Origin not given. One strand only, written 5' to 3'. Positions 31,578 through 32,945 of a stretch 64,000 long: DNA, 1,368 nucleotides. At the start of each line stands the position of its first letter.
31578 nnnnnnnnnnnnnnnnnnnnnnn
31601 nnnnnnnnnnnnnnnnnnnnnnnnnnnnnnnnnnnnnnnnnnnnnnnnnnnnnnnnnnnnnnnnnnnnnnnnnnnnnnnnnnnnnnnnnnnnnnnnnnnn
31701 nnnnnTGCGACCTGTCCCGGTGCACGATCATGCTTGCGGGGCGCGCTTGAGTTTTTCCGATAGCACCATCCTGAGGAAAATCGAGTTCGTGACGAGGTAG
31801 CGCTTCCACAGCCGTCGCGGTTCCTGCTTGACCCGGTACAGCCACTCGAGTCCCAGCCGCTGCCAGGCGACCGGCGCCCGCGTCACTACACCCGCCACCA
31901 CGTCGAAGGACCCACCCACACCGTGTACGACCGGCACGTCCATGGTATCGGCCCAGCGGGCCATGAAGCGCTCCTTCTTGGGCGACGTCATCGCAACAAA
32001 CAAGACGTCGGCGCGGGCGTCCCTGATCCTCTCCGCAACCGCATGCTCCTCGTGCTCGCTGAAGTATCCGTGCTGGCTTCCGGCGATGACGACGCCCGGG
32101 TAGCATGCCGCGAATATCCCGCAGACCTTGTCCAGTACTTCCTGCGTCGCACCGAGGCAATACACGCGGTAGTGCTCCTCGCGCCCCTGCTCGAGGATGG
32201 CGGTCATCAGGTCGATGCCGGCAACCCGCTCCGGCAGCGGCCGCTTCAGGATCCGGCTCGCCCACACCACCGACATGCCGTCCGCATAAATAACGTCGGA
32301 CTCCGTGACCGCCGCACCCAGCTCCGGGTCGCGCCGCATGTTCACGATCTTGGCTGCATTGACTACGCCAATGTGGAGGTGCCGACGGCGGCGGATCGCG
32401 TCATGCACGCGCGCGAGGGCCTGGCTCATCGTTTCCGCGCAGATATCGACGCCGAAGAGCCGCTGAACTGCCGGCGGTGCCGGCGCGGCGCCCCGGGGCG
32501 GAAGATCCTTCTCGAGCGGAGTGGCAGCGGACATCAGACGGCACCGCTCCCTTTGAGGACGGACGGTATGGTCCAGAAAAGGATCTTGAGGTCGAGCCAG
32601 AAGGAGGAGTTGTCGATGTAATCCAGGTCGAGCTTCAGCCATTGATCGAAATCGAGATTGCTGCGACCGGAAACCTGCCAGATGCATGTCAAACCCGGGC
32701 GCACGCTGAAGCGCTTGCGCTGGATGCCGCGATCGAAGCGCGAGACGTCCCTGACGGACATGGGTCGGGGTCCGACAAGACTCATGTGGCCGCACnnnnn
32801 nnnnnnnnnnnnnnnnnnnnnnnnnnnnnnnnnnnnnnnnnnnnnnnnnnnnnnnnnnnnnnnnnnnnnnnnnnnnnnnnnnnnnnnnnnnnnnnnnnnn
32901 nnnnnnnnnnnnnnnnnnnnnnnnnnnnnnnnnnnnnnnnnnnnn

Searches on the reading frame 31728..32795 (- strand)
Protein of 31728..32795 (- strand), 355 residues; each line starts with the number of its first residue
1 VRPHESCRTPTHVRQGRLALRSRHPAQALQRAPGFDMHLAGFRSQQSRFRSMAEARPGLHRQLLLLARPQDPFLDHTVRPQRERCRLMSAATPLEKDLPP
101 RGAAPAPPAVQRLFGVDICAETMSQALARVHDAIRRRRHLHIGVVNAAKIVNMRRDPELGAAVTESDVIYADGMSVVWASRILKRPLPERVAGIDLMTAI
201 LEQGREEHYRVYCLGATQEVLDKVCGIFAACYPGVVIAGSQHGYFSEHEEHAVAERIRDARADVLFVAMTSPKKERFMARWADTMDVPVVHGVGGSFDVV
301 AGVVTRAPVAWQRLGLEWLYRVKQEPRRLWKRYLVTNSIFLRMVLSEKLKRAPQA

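Call 8: search_protein_families(library=ncbifam, proteins=[window:31728-32795:-], max_evalue=0.00001)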
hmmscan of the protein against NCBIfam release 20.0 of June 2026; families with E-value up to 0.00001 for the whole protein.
window:31728-32795:- (355 aa): 4 families
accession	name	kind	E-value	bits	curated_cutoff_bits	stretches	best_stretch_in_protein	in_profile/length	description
TIGR00696.1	wecG_tagA_cpsF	superfamily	3e-46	157.4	69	1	164-337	4-177/178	WecB/TagA/CpsF family glycosyltransferase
NF002980.1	PRK03692.1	equivalog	4.8e-44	150.6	323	1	121-332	15-225/240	lipopolysaccharide N-acetylmannosaminouronosyltransferase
NF041872.1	EPS_EpsA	equivalog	1.8e-42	145.5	500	1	122-352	29-262/265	exopolysaccharide biosynthesis glycosyltransferase EpsA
NF041710.1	UDPacetylman_taseTarA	equivalog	3e-41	141.5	350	1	123-348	21-244/247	N-acetylglucosaminyldiphosphoundecaprenol N-acetyl-beta-D-mannosaminyltransferase TarA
